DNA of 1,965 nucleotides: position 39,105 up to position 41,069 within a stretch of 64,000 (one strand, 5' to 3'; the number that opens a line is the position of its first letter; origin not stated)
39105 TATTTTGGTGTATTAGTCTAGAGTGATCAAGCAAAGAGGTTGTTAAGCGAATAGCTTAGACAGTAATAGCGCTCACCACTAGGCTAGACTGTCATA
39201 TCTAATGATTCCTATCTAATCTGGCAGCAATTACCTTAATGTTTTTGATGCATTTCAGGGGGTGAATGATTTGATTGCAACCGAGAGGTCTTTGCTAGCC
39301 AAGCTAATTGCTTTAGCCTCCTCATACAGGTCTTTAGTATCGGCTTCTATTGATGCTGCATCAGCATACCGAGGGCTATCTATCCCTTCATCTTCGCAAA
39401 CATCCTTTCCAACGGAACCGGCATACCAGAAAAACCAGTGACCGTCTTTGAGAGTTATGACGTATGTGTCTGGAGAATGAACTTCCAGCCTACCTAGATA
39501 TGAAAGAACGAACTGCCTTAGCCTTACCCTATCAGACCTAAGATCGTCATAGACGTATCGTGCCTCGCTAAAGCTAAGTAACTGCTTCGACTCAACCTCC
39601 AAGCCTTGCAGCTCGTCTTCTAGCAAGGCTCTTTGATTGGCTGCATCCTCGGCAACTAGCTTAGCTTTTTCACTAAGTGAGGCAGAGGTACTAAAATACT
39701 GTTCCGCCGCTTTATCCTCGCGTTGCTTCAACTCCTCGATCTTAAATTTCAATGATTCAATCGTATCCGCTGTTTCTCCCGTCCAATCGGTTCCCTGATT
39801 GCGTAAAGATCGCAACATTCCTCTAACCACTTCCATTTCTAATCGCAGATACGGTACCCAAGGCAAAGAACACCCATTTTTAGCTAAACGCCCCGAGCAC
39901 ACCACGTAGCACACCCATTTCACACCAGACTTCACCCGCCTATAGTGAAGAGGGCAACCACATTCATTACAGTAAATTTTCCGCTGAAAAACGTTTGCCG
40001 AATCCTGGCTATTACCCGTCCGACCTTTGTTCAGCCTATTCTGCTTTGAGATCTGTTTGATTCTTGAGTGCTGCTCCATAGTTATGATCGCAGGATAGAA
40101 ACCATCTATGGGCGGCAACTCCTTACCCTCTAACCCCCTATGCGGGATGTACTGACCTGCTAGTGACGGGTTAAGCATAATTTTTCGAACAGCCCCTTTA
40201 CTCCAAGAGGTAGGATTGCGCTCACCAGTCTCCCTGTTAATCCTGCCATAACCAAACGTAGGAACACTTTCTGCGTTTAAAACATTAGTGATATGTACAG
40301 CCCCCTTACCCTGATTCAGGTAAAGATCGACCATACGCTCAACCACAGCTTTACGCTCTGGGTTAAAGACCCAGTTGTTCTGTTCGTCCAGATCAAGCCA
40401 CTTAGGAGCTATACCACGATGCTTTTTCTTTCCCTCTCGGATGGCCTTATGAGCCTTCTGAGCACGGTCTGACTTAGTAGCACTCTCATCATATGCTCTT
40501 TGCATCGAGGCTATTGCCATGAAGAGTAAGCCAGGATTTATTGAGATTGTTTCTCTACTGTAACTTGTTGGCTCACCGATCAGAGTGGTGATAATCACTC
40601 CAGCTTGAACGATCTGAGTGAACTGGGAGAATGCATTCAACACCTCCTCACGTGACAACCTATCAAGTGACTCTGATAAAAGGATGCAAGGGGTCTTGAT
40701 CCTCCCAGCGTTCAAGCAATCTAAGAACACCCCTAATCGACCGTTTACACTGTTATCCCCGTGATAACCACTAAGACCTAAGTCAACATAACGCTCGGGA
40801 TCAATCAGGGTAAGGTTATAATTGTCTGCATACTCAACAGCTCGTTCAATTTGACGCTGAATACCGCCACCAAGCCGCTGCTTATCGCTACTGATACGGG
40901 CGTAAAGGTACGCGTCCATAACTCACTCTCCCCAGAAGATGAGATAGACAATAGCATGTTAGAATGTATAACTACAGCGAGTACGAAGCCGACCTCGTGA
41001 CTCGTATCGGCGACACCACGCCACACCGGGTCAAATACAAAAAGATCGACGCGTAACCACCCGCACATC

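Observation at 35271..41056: Island inserted in the 3' end of ettA by a large serine recombinase, carrying its own surrogate ettA terminus and terminator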

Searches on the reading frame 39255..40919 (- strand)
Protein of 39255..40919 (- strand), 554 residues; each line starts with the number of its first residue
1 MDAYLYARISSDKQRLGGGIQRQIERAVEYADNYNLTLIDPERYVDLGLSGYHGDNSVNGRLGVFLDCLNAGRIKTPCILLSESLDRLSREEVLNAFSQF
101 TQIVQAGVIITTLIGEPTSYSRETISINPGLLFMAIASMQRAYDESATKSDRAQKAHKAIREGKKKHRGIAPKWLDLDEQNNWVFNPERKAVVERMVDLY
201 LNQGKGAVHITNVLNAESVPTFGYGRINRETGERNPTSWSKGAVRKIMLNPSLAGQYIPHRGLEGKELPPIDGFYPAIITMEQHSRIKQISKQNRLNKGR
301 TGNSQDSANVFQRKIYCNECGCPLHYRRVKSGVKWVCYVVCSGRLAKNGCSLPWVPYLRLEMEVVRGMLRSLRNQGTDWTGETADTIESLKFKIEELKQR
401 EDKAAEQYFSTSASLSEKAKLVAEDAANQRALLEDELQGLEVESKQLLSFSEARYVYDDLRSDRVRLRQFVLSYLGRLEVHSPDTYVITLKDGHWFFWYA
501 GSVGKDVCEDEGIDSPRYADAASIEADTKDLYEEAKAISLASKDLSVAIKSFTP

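Call 7: search_protein_families(library=pfam, proteins=[window:39255-40919:-], max_evalue=0.01)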
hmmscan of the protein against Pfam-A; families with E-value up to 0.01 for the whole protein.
window:39255-40919:- (554 aa): 3 families
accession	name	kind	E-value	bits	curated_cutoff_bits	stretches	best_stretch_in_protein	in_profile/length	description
PF00239.26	Resolvase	-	7e-11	42.8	23.3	1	3-157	1-141/145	Resolvase, N terminal domain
PF07508.19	Recombinase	-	1.6e-10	41.5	21.1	1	187-293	1-101/102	Recombinase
PF13408.12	Zn_ribbon_recom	-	1.4e-05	25.8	25.3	1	311-366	2-55/58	Recombinase zinc beta ribbon domain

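Call 8: search_protein_families(library=ncbifam, proteins=[window:39255-40919:-], max_evalue=0.001)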
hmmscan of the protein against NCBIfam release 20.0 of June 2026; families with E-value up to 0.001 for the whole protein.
window:39255-40919:- (554 aa): 3 families
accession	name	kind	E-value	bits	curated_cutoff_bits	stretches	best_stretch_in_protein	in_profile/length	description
NF041201.1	recomb_XisF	equivalog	6.6e-16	58.3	375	1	129-378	105-362/465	fdxN element excision recombinase XisF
NF047347.1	SCCmet_CcrC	equivalog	4.3e-08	32.1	900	1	5-227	7-215/558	cassette chromosome recombinase CcrC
NF047344.1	SCCmet_CcrA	equivalog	0.00024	20.4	700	1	222-375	185-328/442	cassette chromosome recombinase CcrA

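Call 9: search_protein_families(library=padloc, proteins=[window:39255-40919:-], max_evalue=0.01)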
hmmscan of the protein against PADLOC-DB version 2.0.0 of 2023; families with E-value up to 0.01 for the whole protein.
window:39255-40919:- (554 aa): 0 families

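Call 11: find_homologous_proteins(query=window:39255-40919:-, max_evalue=1e-10)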
Query window:39255-40919:- (554 aa): 110 proteins with E <= 1e-10 among 8000 candidates.
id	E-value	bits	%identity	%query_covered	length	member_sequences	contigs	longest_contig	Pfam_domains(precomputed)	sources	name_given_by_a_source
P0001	0.0e+0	1262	100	100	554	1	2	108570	PF07508.20,PF00239.27,PF13408.13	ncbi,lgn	-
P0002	2.8e-133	464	44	94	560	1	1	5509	PF07508.20,PF00239.27,PF13408.13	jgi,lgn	jgi:DNA invertase Pin-like site-specific DNA recombinase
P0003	5.0e-53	199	36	65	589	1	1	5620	PF07508.20,PF00239.27,PF13408.13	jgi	jgi:DNA invertase Pin-like site-specific DNA recombinase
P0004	1.8e-49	187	36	64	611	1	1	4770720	PF07508.20,PF00239.27,PF13408.13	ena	-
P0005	7.6e-49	185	34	65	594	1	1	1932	PF07508.20,PF00239.27,PF13408.13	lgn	-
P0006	8.8e-48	182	30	82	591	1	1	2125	PF07508.20,PF00239.27,PF13408.13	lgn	-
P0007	5.3e-46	176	32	79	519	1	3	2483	PF07508.20,PF00239.27,PF13408.13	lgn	-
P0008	1.1e-45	175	32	80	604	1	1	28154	PF07508.20,PF00239.27,PF13408.13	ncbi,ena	-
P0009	1.1e-45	175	35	63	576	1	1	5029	PF07508.20,PF00239.27,PF13408.13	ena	-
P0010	2.6e-45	173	31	75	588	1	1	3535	PF07508.20,PF00239.27,PF13408.13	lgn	-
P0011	3.6e-45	173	34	65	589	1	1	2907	PF07508.20,PF00239.27,PF13408.13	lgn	-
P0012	2.0e-44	170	30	86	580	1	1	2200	PF07508.20,PF00239.27,PF13408.13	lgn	-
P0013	2.1e-44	170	31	80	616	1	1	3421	PF07508.20,PF00239.27,PF13408.13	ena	-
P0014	3.3e-44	170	33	66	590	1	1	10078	PF00239.27,PF13408.13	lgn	-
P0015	4.2e-44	169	32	84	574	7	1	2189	PF07508.20,PF00239.27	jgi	jgi:DNA invertase Pin-like site-specific DNA recombinase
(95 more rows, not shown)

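Call 12: find_encoding_contigs(protein=P0001, flank=10000, max_places=6)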
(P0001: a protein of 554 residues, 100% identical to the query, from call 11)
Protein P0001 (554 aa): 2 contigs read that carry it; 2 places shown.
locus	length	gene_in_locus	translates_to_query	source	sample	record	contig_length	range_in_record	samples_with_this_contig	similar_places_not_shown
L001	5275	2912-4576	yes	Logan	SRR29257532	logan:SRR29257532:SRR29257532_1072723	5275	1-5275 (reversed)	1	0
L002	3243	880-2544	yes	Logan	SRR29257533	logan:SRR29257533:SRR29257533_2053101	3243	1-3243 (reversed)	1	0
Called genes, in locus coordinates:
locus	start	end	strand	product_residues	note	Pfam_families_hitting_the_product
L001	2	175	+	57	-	?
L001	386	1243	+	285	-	PF01163:RIO1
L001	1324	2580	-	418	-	PF02308:MgtC, PF13194:DUF4010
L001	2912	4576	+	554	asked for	PF00239:Resolvase, PF07508:Recombinase, PF13408:Zn_ribbon_recom (faint)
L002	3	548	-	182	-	?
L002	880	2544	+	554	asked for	PF00239:Resolvase, PF07508:Recombinase, PF13408:Zn_ribbon_recom (faint)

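Call 13: find_encoding_contigs(protein=P0002, flank=10000, max_places=6)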
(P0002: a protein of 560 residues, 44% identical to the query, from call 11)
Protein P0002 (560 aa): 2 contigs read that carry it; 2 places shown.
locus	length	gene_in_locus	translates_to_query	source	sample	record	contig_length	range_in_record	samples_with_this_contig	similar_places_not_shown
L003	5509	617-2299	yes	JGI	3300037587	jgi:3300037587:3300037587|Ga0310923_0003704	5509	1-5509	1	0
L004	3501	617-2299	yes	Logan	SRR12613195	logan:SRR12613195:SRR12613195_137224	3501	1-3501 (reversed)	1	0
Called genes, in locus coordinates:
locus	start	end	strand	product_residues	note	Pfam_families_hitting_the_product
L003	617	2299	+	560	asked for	PF00239:Resolvase, PF07508:Recombinase, PF13408:Zn_ribbon_recom (weak)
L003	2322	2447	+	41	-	-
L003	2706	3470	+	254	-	PF13489:Methyltransf_23, PF01209:Ubie_methyltran, PF05175:MTS (weak), PF10294:Methyltransf_16 (faint), PF13847:Methyltransf_31, PF08241:Methyltransf_11, PF08242:Methyltransf_12, PF13649:Methyltransf_25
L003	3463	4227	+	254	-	-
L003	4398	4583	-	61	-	-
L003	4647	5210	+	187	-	PF00239:Resolvase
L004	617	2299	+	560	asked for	PF00239:Resolvase, PF07508:Recombinase, PF13408:Zn_ribbon_recom (weak)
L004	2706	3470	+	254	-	PF13489:Methyltransf_23, PF01209:Ubie_methyltran, PF05175:MTS (weak), PF10294:Methyltransf_16 (faint), PF13847:Methyltransf_31, PF08241:Methyltransf_11, PF08242:Methyltransf_12, PF13649:Methyltransf_25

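Call 23: list_cluster_members(proteins=[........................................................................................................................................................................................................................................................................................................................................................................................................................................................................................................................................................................, P0111, P0001])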
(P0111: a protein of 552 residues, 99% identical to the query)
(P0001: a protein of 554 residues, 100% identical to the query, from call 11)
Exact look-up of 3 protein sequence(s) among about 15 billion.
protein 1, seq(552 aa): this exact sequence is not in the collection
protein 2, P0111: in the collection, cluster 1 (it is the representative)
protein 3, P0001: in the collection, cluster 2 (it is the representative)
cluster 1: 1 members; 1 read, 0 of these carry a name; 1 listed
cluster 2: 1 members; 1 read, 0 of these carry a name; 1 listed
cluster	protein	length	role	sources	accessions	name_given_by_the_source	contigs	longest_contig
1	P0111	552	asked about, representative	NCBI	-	-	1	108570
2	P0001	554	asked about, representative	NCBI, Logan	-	-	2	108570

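Call 34: find_related_loci(query=A1, collection=genome_contigs, flank=10000)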
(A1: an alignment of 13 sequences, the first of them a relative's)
Query A1 (554 aa) in genome_contigs; peptide patterns used: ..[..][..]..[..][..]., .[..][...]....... (x = any residue, [..] = any of these).
599 stretches matched a pattern (row limit reached: there are more); 561 encode a relative of the query (tblastn E <= 1e-3); the best 80 are kept; 80 distinct loci.
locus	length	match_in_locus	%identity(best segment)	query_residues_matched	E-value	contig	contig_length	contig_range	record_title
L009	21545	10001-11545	31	3-493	7e-58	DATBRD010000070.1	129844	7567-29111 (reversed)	MAG TPA_asm: Methylobacter sp. isolate SMAG_U4120 k141_125038, whole genome shotgun sequence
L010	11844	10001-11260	35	1-422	5e-57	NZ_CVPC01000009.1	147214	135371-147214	Nereida ignava strain CECT 5292, whole genome shotgun sequence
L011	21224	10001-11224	32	3-397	5e-57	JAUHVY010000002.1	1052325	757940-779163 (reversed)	MAG: Alphaproteobacteria bacterium isolate 1_bin.40 NODE_3_length_1052325_cov_25.225944, whole genome shotgun sequence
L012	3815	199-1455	34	3-418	9e-55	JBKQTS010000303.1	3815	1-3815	MAG: Syntrophobacteraceae bacterium isolate MHr2D2E2F__bin_75 MHr2D2E2F_000000318062, whole genome shotgun sequence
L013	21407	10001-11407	34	3-462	9e-55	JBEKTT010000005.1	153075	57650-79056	MAG: Syntrophobacteraceae bacterium isolate SPRUCE 564 SPRUCE_564_5, whole genome shotgun sequence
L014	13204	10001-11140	33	3-401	2e-54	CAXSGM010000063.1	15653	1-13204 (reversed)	MAG: uncultured Rhizobacter sp. isolate private_X16_metawrap_bin.29 genome assembly, contig: private_X16_metawrap_bin.29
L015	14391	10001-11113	35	3-366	8e-54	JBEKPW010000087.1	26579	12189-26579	MAG: Syntrophobacteraceae bacterium isolate SPRUCE 473 SPRUCE_473_87, whole genome shotgun sequence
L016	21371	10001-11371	31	3-452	2e-53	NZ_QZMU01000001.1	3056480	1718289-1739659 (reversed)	Thiohalobacter thiocyanaticus strain Hrh1 Consensus0, whole genome shotgun sequence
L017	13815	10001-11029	36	3-350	8e-53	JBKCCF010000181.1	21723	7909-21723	MAG: Methylococcaceae bacterium isolate samp_493_metabat2_107 samp_493_1188858, whole genome shotgun sequence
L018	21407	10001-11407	31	3-485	1e-52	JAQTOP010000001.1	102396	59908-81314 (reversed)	MAG: Terrimicrobiaceae bacterium isolate STA_90 NODE_402_length_102396_cov_7.312020_Sandtown_A, whole genome shotgun seq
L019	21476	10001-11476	30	3-480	2e-52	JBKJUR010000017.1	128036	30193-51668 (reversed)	MAG: Methylotenera sp. isolate ant_bin.8 S1Ck117_6441239_flag_0_multi_113.9903_len_128036, whole genome shotgun sequence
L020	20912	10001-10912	37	3-311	6e-53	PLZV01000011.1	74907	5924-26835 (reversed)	MAG: Verrucomicrobia bacterium isolate palsa_1439 73.20120700_P3D.107_contig_53906, whole genome shotgun sequence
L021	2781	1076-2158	35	1-361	9e-52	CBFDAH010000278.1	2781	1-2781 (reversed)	MAG TPA_asm: uncultured Syntrophobacterales bacterium isolate SRR26215690_maxbin2_23 genome assembly, contig: ERZ2507347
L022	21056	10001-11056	33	3-354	3e-51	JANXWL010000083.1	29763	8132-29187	MAG: Methylotenera sp. isolate GL140_1_metabat_77 GL140_1_k141_1322928, whole genome shotgun sequence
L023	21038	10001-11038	34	4-361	3e-51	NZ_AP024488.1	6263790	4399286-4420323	Desulfoluna limicola strain ASN36 chromosome, complete genome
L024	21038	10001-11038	33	3-351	9e-51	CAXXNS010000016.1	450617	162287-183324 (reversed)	MAG: Desulfovibrionaceae bacterium isolate 618da8eb-5dbc-4472-aaca-e875e6edea77 genome assembly, contig: contig_16, whol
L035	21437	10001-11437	32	3-481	3e-48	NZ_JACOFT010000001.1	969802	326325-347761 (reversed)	Undibacterium aquatile strain CCTCC AB 2015119 1, whole genome shotgun sequence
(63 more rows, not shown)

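Call 56: search_protein_families(library=phrogs, proteins=[window:39255-40919:-, L003:2706-3470:+, L003:3463-4227:+], max_evalue=0.001)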
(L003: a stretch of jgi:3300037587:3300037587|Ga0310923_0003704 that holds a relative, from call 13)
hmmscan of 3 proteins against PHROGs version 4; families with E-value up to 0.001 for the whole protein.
window:39255-40919:- (554 aa): 2 families
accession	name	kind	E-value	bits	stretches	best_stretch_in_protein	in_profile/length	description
phrog_95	-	integration and excision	1.7e-58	199.7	1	1-505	88-580/651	integrase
phrog_125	-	DNA, RNA and nucleotide metabolism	0.00011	22.8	1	1-247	20-199/254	DNA invertase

L003:2706-3470:+ (254 aa): 2 families
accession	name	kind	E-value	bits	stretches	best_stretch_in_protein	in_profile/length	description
phrog_4752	-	other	1e-13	52.1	1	35-166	49-180/241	tRNA methyltransferase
phrog_22502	-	other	1.2e-07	32.7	1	38-186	71-216/276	methyltransferase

L003:3463-4227:+ (254 aa): 0 families

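Call 58: search_protein_representatives(protein=P0001)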
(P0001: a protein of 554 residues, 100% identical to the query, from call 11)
Query: 554 residues. Proteins with E-value up to 0.001 (for the whole library): 7095; up to 1e-10: 5012; up to 1e-30: 1299. The best 150 are listed.
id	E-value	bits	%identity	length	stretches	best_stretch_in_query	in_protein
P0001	0.0e+00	1262.1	100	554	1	1-554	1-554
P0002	9.0e-134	463.6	46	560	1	1-521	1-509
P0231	3.8e-57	210.8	37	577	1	3-443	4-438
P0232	5.3e-52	193.8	36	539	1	3-439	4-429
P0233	5.5e-52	193.7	34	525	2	1-345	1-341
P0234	5.7e-52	193.7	33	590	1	2-439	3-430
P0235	8.1e-52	193.2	34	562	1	3-443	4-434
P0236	8.8e-52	193.1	32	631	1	3-452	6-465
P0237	9.0e-51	189.7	40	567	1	3-354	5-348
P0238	1.5e-50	189.0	36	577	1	3-385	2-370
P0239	2.8e-50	188.1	38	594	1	3-365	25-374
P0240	3.6e-50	187.8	37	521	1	3-416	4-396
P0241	4.7e-50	187.4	36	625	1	2-404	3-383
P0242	1.6e-49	185.6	34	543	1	3-430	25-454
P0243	1.7e-49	185.6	33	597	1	3-434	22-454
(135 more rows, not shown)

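Call 65: find_related_loci(query=A2, collection=metagenome_contigs, flank=10000)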
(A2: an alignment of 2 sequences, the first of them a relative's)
Query A2 (554 aa) in metagenome_contigs; peptide patterns used: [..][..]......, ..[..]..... (x = any residue, [..] = any of these).
280 stretches matched a pattern, but none encodes a relative of the query by tblastn (E <= 1e-3).

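Call 66: find_related_loci(query=A2, collection=viral_contigs, flank=10000)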
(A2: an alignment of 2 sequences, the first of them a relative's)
Query A2 (554 aa) in viral_contigs; peptide patterns used: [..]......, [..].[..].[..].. (x = any residue, [..] = any of these).
148 stretches matched a pattern, but none encodes a relative of the query by tblastn (E <= 1e-3).

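Call 75: search_protein_families(library=pfam, proteins=[L024:17633-18028:-, L024:9662-9967:-, L024:16014-17372:-, L024:13169-15331:+, L024:12051-12719:+, L024:18214-20286:-], max_evalue=0.001)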
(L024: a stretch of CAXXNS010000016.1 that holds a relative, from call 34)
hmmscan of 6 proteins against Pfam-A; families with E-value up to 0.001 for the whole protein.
L024:17633-18028:- (131 aa): 1 family
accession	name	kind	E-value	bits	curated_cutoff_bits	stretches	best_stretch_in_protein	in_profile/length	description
PF01894.22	UPF0047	-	6.2e-40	136.4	27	1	16-127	1-116/117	Uncharacterised protein family UPF0047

L024:9662-9967:- (101 aa): 1 family
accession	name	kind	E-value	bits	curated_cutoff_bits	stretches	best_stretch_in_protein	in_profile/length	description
PF01894.22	UPF0047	-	1.3e-29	103.2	27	1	16-96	32-116/117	Uncharacterised protein family UPF0047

L024:16014-17372:- (452 aa): 1 family
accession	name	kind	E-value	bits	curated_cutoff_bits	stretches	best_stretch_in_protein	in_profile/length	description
PF00563.25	EAL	-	7.1e-28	98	31.3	1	64-293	5-235/236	EAL domain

L024:13169-15331:+ (720 aa): 0 families

L024:12051-12719:+ (222 aa): 1 family
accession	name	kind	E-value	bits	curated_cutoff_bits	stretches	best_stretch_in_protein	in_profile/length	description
PF00239.26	Resolvase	-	1.3e-27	97.1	23.3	1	3-154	1-142/145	Resolvase, N terminal domain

L024:18214-20286:- (690 aa): 1 family
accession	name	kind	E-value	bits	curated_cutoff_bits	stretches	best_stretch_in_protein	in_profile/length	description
PF00590.25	TP_methylase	-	1e-40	140.4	27.8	1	437-643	1-211/212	Tetrapyrrole (Corrin/Porphyrin) Methylases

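Call 81: search_solved_structures(query=P0001, max_evalue=0.001)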
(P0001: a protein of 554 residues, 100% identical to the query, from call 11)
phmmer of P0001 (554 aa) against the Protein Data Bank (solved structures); distinct sequences matched with E-value up to 0.001: 0.
